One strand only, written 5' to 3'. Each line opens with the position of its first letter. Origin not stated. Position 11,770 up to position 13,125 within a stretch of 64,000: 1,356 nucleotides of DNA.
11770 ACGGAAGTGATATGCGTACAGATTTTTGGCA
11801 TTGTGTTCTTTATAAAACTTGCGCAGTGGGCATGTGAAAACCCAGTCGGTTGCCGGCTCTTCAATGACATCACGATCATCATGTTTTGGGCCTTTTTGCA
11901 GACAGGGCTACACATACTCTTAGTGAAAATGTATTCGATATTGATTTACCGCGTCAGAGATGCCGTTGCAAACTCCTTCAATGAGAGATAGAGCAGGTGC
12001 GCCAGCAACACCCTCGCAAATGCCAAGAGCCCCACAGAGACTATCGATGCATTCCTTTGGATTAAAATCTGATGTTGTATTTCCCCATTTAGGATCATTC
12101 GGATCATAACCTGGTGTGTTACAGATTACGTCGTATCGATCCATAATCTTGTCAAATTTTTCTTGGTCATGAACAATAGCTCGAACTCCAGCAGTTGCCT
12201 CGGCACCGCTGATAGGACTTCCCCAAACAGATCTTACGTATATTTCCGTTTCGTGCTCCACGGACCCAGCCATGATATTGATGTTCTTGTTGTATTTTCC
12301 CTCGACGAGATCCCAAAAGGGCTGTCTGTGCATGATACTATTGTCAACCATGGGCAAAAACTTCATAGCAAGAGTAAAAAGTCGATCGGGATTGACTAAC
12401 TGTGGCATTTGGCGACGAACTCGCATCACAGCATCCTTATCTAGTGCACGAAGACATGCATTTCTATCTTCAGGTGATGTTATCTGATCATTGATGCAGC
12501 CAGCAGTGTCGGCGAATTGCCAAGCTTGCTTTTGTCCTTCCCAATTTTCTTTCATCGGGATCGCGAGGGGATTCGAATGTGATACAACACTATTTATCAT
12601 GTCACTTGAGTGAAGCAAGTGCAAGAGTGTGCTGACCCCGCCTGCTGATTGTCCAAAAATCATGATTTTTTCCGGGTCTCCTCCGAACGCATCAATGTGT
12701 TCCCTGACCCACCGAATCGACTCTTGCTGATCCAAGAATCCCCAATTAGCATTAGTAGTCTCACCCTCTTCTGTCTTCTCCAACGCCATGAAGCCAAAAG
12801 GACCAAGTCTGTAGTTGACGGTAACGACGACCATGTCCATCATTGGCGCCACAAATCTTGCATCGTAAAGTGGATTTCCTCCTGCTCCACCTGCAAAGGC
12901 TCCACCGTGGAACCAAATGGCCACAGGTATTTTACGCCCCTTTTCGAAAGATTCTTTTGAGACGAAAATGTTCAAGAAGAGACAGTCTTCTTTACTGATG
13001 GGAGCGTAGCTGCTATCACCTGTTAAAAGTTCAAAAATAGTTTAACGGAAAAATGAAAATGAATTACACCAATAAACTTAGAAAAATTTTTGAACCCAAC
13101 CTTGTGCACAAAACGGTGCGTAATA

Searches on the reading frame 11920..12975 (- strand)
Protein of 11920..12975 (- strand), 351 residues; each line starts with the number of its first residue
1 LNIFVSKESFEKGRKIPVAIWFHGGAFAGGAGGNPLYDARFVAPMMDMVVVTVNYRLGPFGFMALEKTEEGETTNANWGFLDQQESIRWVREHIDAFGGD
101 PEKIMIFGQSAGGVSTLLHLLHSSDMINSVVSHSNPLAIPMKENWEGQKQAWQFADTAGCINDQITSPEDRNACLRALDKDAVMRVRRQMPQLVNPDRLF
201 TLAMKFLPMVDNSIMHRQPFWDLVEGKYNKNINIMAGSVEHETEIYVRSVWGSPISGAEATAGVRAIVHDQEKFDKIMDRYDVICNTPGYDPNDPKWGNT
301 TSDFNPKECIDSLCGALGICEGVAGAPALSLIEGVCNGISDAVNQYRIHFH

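Call 13: search_protein_families(library=pfam, proteins=[window:11920-12975:-])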
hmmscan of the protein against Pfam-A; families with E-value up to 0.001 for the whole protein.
window:11920-12975:- (351 aa): 5 families
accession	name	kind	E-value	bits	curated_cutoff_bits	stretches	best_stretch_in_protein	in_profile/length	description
PF00135.34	COesterase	-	4.4e-53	181.4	27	1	1-254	88-328/515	Carboxylesterase family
PF07859.19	Abhydrolase_3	-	1e-10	42.2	25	1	82-118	51-87/210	alpha/beta hydrolase fold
PF20434.5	BD-FAE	-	2.1e-10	40.9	26.8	1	12-123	9-111/215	BD-FAE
PF00756.26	Esterase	-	5.6e-07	30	22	1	9-166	17-179/251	Putative esterase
PF00326.27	Peptidase_S9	-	0.00011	22.2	22.6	1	46-133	13-95/213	Prolyl oligopeptidase family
